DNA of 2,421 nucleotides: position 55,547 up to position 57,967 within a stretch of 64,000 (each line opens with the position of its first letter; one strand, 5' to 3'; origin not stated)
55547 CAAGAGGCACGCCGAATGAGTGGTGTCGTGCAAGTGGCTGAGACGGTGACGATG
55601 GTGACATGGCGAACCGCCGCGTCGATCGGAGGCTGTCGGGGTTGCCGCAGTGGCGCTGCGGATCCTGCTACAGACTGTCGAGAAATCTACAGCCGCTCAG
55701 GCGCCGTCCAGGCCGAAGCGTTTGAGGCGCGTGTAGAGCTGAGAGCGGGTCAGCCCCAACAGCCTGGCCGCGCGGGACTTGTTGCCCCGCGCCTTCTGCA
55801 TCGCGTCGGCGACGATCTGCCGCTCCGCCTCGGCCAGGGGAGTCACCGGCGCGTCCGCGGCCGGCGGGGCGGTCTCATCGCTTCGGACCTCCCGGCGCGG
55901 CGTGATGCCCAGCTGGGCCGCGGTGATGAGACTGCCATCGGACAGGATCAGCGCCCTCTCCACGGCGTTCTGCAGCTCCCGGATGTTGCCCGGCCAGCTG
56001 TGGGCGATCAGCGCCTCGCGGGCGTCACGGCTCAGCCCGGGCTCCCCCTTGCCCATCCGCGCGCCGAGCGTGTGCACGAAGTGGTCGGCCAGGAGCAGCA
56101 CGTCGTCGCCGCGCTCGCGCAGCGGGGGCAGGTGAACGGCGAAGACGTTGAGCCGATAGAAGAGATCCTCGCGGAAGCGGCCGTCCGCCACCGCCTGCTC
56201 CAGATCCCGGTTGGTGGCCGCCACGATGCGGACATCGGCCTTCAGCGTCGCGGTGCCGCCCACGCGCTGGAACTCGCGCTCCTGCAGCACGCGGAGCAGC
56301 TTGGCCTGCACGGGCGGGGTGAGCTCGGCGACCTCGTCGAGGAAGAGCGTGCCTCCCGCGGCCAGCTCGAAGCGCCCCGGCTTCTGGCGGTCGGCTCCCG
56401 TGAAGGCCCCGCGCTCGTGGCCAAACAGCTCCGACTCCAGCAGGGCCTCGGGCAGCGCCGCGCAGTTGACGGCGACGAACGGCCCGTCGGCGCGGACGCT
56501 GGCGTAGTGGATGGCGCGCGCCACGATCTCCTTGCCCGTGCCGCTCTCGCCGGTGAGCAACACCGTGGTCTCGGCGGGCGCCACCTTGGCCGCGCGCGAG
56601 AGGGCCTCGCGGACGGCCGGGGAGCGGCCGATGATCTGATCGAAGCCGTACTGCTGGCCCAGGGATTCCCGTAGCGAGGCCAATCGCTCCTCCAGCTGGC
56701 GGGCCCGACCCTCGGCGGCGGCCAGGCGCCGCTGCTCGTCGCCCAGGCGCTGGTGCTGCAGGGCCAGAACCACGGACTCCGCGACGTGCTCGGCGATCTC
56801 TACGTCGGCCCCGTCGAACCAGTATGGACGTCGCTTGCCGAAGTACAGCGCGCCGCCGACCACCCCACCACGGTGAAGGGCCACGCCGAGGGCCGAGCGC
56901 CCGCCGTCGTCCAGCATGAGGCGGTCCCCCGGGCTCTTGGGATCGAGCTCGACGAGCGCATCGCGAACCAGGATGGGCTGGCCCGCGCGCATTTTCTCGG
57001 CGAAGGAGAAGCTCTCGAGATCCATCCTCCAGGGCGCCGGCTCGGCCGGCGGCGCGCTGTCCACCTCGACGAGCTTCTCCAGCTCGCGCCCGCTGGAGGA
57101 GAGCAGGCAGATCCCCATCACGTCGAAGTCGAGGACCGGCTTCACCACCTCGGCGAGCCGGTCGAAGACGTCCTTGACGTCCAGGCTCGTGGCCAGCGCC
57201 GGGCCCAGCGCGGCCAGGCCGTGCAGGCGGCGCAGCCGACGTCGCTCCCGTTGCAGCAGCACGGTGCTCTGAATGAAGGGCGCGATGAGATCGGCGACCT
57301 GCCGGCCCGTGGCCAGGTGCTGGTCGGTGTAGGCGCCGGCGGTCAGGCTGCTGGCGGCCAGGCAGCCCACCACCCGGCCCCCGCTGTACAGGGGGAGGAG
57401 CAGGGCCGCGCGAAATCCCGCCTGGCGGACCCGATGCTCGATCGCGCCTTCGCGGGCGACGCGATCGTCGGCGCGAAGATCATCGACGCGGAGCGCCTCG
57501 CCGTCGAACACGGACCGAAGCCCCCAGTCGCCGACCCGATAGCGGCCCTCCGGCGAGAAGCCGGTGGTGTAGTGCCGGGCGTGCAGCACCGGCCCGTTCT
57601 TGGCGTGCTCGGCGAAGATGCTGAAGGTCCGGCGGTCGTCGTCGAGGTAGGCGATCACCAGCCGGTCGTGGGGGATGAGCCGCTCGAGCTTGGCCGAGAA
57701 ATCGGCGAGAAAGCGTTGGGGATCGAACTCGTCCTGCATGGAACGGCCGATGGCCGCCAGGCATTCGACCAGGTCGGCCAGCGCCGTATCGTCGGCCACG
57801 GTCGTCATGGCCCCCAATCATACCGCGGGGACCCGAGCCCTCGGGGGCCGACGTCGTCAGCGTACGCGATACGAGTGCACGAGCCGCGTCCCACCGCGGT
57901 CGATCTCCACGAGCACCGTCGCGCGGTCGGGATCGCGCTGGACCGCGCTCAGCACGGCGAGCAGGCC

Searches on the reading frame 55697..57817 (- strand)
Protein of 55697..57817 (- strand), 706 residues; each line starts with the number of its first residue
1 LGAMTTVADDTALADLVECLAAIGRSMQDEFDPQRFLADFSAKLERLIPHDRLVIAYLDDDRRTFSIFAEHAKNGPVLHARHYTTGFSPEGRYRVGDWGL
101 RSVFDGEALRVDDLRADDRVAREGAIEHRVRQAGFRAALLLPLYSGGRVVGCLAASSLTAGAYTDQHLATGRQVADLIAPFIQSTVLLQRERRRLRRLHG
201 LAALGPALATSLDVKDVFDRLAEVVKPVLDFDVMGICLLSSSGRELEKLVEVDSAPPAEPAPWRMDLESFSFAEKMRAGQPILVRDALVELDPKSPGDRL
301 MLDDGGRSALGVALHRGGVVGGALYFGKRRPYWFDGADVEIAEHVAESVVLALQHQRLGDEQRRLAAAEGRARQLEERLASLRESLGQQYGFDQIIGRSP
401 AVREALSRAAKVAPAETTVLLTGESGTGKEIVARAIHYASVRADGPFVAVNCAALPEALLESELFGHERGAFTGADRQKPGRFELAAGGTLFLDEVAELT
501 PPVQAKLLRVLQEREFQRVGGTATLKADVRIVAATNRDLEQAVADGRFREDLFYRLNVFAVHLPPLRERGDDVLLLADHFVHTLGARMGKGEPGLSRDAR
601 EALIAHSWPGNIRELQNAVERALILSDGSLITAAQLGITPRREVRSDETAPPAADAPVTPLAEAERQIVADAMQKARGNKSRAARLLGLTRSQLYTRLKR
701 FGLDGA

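Call 3: search_protein_families(library=pfam, proteins=[window:55697-57817:-], max_evalue=0.01)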
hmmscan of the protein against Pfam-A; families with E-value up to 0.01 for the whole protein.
window:55697-57817:- (706 aa): 13 families
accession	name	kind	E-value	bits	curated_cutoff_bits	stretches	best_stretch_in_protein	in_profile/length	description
PF00158.32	Sigma54_activat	-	4.8e-73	244.8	20.2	1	395-561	1-167/168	Sigma-54 interaction domain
PF13185.12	GAF_2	-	2.6e-23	83.2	28.6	2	54-182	23-135/136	GAF domain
PF14532.12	Sigma54_activ_2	-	9e-23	81.5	25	1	396-566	1-138/138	Sigma-54 interaction domain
PF25601.1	AAA_lid_14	-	5.6e-22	77.8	27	1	567-642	1-76/87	AAA+ ATPase lid domain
PF01590.32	GAF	-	8.7e-21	75.3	22.4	2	32-179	1-130/133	GAF domain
PF02954.25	HTH_8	-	3.8e-14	52.6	22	1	661-701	2-42/42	Bacterial regulatory protein, Fis family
PF07728.20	AAA_5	-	2.8e-09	37.5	22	1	419-538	2-124/139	AAA domain (dynein-related subfamily)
PF13492.12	GAF_3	-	1.5e-08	35.6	27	1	214-355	2-129/129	GAF domain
PF01078.27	Mg_chelatase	-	1.1e-07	31.9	20.3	1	474-536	93-157/207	Magnesium chelatase, subunit ChlI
PF00004.35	AAA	-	5.3e-05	24.1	21.2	1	419-552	1-127/131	ATPase family associated with various cellular activities (AAA)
PF13191.12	AAA_16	-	0.00056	20.9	32.6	1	396-480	3-86/167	AAA ATPase domain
PF13518.12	HTH_28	-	0.0021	18.6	25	1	666-705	2-40/52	Helix-turn-helix domain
PF07726.17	AAA_3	-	0.0064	16.8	27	0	419-536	2-111/131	ATPase family associated with various cellular activities (AAA)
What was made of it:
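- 55697..57817 (-): Sigma-54 enhancer-binding protein gene (GAF-GAF-AAA+-HTH_8). The likely start is the ATG at 57808. Pfam Sigma54_activat 4.8e-73, two GAF domains, AAA_lid_14 and HTH_8 (call 3).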

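Call 4: search_protein_families(library=ncbifam, proteins=[window:55697-57817:-], max_evalue=0.01)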
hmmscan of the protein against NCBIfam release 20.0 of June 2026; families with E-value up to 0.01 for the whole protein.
window:55697-57817:- (706 aa): 33 families (the best 25 are shown)
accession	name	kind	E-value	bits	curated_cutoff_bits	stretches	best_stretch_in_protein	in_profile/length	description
TIGR01817.1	nifA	equivalog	2.3e-123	412.8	528.85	1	197-650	3-452/534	nif-specific transcriptional activator NifA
NF008469.0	PRK11361.1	equivalog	1.3e-112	376.9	714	1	373-705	123-458/461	acetoacetate metabolism transcriptional regulator AtoC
NF003451.0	PRK05022.1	equivalog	7.2e-109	364.8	476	1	309-704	115-511/512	nitric oxide reductase transcriptional regulator NorR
TIGR02915.1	PEP_resp_reg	equivalog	1.8e-108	363.3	502.6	1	378-703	125-444/445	PEP-CTERM-box response regulator transcription factor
NF041552.1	TF_PrdR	equivalog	1.5e-105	353.8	795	1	372-701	251-576/577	sigma-54 dependent transcriptional regulator PrdR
NF038308.1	RNA_repair_RtcR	equivalog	1.7e-101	340.7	650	1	367-701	155-516/530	RNA repair transcriptional activator RtcR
NF007689.0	PRK10365.1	equivalog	1.3e-100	337.3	760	1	389-700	138-441/441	sigma-54-dependent response regulator transcription factor ZraR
NF050807.1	TransRegFlbDCaul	equivalog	3.1e-99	332.9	750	1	394-705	119-442/454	sigma-54-dependent transcriptional regulator FlbD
NF011958.0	PRK15429.1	equivalog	3.8e-99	333.2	830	1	136-704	118-687/692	formate hydrogenlyase transcriptional activator FlhA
TIGR01818.1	ntrC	equivalog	8.3e-97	324.9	558.6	1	371-636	112-377/463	nitrogen regulation protein NR(I)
TIGR02974.1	phageshock_pspF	equivalog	1.7e-94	316.8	443.55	1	395-640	1-247/336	phage shock protein operon transcriptional activator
NF041906.1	V4R_TF_MobR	exception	2.2e-94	316.9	999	1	387-700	226-543/544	phenol degradation transcriptional regulator MobR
TIGR02329.1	propionate_PrpR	equivalog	3.9e-88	296.4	499.2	1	372-699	191-525/526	propionate catabolism operon regulatory protein PrpR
NF011695.0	PRK15115.1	equivalog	2.4e-85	287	763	1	391-705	133-440/445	two-component system response regulator GlrR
NF041946.1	LuxO_transreg_Vib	equivalog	2e-84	284.1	800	1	390-701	130-460/463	quorum-sensing sigma-54 dependent transcriptional regulator LuxO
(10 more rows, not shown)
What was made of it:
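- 55697..57817 (-): The best NCBIfam hit is NifA at 412.8 bits, below the 528.85 cutoff (call 4).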

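Call 45: search_solved_structures(query=window:55697-57808:-, max_evalue=1e-20)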
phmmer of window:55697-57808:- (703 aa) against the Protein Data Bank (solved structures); distinct sequences matched with E-value up to 1e-20: 35.
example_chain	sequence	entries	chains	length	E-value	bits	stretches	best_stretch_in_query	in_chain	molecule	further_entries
1ojl_A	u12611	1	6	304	4.2e-95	323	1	391-697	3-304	TRANSCRIPTIONAL REGULATORY PROTEIN ZRAR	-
9qq6_C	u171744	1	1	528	5.3e-94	319.4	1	360-697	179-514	Nif-specific regulatory protein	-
6iy8_A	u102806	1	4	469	1.7e-81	278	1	371-627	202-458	Positive regulator CapR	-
4l4u_A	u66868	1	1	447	7e-80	272.7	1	390-701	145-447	Transcriptional regulator (NtrC family)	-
6jdi_A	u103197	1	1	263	7.6e-78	266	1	389-633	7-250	Nitrogen assimilation regulatory protein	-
8p53_C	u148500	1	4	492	1.8e-77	264.7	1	386-634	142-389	Transcriptional regulator FleQ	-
6j7e_A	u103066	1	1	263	3.8e-77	263.7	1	389-633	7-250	Nitrogen assimilation regulatory protein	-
5exx_A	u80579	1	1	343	3.8e-77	263.7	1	389-634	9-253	Transcriptional regulator FleQ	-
7ejw_C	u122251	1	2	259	4.7e-77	263.4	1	389-632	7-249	Transcriptional regulator FleQ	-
5exp_A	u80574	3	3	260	4.8e-77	263.4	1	389-631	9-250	Transcriptional regulator FleQ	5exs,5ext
8pb9_D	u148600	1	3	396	5.7e-77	263.1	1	386-631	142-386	Transcriptional regulator FleQ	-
6jdl_A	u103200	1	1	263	1e-76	262.3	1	389-633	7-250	Nitrogen assimilation regulatory protein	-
26jl_A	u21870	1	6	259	2.1e-76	261.2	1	391-632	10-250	Flagellar regulatory protein A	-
4ly6_A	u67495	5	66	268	3.8e-76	260.4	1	390-634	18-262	Transcriptional regulator (NtrC family)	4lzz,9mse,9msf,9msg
1ny6_A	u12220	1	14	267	3.8e-76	260.4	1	390-634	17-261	transcriptional regulator (NtrC family)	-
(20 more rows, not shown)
